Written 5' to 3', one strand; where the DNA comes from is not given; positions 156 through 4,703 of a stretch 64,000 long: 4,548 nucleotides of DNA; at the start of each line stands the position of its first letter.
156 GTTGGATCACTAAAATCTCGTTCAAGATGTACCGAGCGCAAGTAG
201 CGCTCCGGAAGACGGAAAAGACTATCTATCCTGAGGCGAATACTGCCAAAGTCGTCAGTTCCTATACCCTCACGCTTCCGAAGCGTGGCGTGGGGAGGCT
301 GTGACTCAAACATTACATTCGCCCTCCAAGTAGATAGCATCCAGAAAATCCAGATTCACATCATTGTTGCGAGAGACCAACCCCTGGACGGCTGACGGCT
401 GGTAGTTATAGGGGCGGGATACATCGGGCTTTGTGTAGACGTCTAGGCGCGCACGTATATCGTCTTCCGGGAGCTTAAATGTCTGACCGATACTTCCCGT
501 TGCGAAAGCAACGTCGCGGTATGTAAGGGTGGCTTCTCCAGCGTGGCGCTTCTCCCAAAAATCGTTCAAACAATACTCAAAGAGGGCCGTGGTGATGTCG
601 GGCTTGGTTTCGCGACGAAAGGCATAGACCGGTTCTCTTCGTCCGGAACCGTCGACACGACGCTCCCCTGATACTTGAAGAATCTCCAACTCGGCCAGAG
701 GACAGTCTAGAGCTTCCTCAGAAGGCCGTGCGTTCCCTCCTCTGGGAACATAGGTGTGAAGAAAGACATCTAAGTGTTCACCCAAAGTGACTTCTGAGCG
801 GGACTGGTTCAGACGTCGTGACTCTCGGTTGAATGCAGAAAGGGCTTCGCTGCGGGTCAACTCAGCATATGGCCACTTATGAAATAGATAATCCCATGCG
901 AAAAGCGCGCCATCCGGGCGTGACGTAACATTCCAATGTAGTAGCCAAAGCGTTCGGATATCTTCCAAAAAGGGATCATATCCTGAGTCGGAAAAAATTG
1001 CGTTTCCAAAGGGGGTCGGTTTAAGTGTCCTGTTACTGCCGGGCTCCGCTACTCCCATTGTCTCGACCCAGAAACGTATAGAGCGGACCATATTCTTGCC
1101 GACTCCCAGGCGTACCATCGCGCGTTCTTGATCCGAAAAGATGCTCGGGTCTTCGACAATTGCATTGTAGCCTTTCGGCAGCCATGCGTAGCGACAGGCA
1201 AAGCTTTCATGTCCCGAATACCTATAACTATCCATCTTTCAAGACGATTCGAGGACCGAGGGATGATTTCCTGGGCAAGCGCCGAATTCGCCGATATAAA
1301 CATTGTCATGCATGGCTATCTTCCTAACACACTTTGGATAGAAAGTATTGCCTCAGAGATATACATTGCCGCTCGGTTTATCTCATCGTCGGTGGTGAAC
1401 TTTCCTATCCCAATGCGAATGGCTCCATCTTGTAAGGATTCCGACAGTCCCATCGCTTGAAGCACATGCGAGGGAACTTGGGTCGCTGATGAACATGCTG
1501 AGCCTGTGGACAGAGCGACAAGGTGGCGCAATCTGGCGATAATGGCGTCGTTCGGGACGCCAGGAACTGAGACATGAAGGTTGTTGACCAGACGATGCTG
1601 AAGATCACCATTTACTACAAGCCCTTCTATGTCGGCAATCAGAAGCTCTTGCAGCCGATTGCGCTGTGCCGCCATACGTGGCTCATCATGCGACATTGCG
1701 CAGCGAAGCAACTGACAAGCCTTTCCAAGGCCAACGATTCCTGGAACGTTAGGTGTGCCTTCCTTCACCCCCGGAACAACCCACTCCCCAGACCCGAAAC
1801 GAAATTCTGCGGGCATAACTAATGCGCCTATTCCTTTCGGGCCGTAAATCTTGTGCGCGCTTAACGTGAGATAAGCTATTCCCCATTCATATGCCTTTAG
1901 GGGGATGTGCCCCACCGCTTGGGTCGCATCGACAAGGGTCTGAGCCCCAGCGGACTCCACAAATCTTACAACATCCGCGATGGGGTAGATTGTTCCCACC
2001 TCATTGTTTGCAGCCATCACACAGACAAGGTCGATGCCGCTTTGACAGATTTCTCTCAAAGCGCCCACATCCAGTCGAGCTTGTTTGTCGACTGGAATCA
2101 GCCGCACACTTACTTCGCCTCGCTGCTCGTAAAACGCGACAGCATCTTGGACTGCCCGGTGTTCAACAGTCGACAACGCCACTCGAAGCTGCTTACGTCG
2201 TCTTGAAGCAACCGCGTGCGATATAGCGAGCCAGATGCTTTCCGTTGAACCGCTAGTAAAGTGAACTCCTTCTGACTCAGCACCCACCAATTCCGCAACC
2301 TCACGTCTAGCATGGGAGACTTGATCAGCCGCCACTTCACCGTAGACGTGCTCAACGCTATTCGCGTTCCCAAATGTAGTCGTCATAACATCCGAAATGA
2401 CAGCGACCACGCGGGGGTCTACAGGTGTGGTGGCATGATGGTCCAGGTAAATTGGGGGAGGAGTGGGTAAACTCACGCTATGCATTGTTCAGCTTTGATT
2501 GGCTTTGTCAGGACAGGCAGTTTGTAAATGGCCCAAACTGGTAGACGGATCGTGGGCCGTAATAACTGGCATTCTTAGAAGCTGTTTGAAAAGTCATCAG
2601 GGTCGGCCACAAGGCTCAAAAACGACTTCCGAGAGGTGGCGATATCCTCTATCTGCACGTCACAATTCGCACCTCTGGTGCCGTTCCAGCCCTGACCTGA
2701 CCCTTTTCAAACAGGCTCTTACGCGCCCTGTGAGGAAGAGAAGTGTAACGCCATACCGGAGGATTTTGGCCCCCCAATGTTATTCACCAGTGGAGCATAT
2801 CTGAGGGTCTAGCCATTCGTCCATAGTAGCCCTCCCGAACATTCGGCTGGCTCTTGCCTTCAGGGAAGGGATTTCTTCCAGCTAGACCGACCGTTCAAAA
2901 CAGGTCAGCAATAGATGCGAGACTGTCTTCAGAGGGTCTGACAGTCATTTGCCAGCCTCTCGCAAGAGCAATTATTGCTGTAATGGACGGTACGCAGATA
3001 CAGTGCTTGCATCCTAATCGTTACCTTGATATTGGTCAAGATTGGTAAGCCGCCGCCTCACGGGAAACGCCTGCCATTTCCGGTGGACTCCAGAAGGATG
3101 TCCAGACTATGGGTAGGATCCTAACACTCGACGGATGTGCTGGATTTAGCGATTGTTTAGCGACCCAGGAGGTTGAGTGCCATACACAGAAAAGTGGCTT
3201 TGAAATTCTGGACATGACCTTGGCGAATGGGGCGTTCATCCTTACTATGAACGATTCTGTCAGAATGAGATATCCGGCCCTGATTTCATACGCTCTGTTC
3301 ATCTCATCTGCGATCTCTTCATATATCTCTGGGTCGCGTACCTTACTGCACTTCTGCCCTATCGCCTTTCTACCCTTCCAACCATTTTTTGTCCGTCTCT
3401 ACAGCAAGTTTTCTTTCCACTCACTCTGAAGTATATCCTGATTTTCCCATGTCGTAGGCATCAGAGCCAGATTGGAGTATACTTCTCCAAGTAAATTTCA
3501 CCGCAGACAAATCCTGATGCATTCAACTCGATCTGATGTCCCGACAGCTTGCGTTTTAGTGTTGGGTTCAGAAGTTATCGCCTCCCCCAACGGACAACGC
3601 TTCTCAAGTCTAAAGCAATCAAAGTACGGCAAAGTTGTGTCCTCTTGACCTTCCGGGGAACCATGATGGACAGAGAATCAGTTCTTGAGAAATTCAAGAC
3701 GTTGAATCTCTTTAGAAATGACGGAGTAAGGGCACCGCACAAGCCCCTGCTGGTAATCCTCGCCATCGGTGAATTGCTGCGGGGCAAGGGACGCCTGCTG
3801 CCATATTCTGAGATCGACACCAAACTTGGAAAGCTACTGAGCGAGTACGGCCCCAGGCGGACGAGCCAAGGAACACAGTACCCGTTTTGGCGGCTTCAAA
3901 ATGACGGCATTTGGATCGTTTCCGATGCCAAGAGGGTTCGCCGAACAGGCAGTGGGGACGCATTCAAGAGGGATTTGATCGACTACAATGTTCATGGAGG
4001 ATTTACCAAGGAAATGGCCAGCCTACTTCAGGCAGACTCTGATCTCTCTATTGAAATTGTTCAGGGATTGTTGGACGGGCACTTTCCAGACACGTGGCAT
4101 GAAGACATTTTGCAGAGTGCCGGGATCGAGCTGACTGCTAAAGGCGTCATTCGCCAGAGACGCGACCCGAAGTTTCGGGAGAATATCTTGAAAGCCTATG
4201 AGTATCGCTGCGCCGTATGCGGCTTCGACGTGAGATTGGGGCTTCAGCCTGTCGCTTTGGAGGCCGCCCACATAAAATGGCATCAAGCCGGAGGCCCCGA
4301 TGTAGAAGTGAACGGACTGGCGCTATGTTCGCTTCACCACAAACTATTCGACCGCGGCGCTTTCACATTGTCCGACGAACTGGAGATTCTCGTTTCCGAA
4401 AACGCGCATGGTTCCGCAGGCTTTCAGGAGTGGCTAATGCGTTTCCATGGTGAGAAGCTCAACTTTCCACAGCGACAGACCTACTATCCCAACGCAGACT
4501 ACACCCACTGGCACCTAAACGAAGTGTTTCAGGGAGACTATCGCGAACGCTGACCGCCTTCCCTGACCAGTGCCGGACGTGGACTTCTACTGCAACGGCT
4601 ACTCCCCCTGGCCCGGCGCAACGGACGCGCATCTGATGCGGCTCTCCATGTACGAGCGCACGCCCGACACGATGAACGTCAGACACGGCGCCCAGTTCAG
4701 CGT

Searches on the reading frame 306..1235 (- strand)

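Call 77: search_protein_families(library=pfam, proteins=[window:306-1235:-], max_evalue=0.001)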
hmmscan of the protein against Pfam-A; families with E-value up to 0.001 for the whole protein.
window:306-1235:- (309 aa): 1 family
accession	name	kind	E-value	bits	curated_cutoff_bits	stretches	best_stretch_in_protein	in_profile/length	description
PF13182.11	DUF4007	-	6.7e-64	216.2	27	1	6-270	1-256/288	Protein of unknown function (DUF4007)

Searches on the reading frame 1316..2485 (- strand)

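Call 77: search_protein_families(library=pfam, proteins=[window:1316-2485:-], max_evalue=0.001)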
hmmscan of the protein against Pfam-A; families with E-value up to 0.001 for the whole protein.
window:1316-2485:- (389 aa): 1 family
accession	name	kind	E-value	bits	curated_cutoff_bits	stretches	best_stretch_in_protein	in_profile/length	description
PF00266.25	Aminotran_5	-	1.2e-57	196.1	21.5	1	12-371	1-370/371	Aminotransferase class-V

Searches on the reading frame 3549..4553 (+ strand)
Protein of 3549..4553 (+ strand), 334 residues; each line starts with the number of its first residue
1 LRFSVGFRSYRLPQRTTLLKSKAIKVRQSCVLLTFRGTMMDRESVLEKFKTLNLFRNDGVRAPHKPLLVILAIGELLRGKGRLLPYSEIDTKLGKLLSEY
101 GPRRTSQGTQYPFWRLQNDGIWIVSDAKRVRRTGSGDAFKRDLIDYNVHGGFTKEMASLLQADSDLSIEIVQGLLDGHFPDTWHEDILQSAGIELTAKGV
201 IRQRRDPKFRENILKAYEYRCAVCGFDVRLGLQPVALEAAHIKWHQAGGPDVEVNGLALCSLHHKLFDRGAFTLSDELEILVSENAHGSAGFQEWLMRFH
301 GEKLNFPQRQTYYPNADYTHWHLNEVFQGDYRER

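Call 77: search_protein_families(library=pfam, proteins=[window:3549-4553:+], max_evalue=0.001)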
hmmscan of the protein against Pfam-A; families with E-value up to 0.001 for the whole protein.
window:3549-4553:+ (334 aa): 1 family
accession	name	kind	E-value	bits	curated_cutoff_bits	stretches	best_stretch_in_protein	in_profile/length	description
PF13391.12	HNH_2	-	1.2e-11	44.7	21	1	221-274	1-65/66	HNH endonuclease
